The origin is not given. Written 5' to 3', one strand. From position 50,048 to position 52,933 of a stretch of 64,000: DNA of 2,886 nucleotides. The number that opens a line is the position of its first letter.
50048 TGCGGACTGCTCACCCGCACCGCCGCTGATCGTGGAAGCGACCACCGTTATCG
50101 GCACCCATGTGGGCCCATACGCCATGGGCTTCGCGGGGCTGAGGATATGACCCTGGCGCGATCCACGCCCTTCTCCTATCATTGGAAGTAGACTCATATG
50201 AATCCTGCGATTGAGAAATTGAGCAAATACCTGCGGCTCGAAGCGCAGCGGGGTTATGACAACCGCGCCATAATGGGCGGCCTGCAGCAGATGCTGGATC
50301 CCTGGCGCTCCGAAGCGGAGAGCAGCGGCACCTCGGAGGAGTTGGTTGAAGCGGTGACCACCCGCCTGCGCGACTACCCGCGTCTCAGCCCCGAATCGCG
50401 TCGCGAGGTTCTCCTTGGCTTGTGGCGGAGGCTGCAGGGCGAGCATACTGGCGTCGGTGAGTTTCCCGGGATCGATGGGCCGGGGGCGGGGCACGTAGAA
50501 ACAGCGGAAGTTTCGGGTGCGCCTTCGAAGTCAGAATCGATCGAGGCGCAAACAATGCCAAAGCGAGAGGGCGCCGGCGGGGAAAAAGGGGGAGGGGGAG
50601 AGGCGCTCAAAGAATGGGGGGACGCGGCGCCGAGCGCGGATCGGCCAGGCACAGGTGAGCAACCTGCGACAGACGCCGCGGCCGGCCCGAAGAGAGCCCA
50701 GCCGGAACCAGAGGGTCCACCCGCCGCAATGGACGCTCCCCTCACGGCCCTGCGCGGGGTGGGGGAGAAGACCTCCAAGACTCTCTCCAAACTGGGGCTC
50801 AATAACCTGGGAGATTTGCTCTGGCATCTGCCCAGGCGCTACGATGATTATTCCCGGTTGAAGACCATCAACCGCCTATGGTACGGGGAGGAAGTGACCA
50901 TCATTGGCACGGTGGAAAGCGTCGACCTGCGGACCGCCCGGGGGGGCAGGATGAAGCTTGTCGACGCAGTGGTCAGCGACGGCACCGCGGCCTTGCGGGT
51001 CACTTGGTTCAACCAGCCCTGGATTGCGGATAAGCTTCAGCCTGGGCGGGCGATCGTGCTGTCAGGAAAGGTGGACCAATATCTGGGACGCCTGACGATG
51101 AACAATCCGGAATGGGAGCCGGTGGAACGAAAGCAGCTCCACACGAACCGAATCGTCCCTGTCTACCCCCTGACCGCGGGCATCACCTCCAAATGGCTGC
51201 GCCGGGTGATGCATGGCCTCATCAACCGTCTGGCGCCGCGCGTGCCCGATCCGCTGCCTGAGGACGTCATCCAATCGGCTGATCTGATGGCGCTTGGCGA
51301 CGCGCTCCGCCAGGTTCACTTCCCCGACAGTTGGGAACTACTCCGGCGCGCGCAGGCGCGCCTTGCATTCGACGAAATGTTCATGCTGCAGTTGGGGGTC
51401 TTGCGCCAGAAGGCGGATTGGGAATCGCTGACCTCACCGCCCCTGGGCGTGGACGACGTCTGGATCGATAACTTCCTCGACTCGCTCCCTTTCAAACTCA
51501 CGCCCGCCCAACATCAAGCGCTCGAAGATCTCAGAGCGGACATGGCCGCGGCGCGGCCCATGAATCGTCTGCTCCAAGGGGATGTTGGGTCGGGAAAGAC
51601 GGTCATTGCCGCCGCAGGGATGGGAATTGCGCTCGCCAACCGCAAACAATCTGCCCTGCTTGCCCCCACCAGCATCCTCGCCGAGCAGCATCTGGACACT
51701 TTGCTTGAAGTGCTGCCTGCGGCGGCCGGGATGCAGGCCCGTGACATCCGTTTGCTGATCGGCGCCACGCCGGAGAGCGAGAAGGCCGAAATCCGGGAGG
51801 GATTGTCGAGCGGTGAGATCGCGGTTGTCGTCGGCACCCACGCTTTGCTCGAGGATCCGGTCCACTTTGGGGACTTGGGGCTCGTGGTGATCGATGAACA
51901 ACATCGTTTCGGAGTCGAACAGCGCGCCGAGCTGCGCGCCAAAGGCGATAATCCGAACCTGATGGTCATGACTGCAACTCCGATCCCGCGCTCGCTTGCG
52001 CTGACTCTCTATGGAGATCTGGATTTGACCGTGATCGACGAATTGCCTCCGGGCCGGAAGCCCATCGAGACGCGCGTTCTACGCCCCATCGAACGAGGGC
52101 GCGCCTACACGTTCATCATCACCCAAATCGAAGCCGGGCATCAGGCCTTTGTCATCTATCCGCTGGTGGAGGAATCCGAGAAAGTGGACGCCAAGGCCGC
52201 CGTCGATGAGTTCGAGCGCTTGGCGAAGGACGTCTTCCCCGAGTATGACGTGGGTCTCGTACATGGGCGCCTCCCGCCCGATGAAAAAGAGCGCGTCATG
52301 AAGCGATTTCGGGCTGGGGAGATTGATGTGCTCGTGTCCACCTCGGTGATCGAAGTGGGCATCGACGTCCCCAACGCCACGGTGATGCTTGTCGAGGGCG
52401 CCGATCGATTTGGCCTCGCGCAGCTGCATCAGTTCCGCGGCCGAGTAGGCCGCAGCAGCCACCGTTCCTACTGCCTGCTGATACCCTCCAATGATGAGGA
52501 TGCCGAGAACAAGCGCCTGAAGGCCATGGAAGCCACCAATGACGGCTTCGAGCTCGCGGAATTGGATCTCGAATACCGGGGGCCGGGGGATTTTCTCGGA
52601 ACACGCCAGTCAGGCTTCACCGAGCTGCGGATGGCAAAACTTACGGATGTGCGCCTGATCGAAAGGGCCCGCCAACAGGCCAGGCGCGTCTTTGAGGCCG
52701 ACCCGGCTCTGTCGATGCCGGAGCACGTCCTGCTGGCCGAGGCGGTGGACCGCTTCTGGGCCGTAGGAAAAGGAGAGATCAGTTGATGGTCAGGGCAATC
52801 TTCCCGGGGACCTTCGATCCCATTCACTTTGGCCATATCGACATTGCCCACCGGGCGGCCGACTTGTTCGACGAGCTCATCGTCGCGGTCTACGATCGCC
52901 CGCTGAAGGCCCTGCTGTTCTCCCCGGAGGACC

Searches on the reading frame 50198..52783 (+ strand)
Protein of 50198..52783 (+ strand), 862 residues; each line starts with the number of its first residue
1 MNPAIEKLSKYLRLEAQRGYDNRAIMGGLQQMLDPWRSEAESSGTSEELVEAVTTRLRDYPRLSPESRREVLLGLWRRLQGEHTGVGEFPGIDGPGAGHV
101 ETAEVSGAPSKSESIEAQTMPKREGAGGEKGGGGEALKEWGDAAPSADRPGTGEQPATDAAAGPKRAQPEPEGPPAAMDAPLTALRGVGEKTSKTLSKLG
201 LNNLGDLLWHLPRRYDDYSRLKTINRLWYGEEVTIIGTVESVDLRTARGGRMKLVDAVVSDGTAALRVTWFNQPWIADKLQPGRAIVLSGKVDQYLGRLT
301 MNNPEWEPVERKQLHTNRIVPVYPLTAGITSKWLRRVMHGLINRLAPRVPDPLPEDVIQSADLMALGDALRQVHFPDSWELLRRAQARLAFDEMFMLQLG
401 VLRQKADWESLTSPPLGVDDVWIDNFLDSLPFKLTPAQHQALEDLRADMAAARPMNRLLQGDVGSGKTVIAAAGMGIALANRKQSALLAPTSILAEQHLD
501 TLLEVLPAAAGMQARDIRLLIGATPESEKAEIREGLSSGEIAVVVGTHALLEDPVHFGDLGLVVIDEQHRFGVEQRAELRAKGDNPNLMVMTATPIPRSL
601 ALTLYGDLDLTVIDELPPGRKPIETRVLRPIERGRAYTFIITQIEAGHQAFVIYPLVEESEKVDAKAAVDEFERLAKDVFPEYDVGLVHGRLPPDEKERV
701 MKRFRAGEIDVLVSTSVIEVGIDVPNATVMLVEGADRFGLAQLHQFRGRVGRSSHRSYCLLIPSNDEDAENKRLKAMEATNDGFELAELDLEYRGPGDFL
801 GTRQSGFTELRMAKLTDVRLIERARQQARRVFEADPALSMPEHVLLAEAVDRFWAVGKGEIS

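Call 20: search_protein_families(library=ncbifam, proteins=[window:50198-52783:+], max_evalue=1e-10)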
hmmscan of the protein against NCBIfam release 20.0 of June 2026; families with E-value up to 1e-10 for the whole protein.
window:50198-52783:+ (862 aa): 18 families
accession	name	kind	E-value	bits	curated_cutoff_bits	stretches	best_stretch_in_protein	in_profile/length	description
NF008168.0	PRK10917.2-2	equivalog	1.7e-285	949.3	718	1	4-855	4-786/795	ATP-dependent DNA helicase RecG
NF008165.0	PRK10917.1-3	equivalog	6.6e-245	814.8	711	1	178-852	6-680/692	ATP-dependent DNA helicase RecG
NF008170.0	PRK10917.2-4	equivalog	8.6e-231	768.2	975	1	174-842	125-806/826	ATP-dependent DNA helicase RecG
TIGR00643.1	recG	equivalog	4.9e-213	709.3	659.4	1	199-828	1-629/629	ATP-dependent DNA helicase RecG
NF008167.0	PRK10917.2-1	equivalog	3.7e-193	643.6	995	1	187-853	11-732/744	ATP-dependent DNA helicase RecG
NF008163.0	PRK10917.1-1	equivalog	3.3e-183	610.7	796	1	178-837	7-673/692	ATP-dependent DNA helicase RecG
NF008164.0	PRK10917.1-2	equivalog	9.4e-183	609.2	785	1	180-840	13-679/704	ATP-dependent DNA helicase RecG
NF008166.0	PRK10917.1-4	equivalog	8.4e-177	589.4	864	1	188-838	19-687/705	ATP-dependent DNA helicase RecG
TIGR00580.2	mfd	equivalog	1.5e-107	361.1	800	1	406-807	406-799/907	transcription-repair coupling factor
NF008169.0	PRK10917.2-3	equivalog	1.9e-98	330.6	555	1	190-828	5-603/610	ATP-dependent DNA helicase RecG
NF007966.0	PRK10689.1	equivalog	2.4e-79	267.3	1329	1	425-809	592-968/1148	transcription-repair coupling factor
NF004070.0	PRK05580.2-2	equivalog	2.8e-14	52.2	921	1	427-575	190-329/729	primosomal protein N'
TIGR00595.1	priA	equivalog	3.8e-14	52.2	230.35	0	458-575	1-109/509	replication restart helicase PriA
NF010337.0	PRK13766.1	equivalog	6.2e-14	51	610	0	696-768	412-483/781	Hef nuclease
NF004066.1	PRK05580.1-3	equivalog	9.9e-14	50.6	813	0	429-575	248-383/788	primosomal protein N'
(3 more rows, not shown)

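Call 24: find_encoding_contigs(protein=window:50198-52783:+, flank=1000, max_places=4)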
Protein window:50198-52783:+ (862 aa): no gene with exactly this product is on record in the collection.
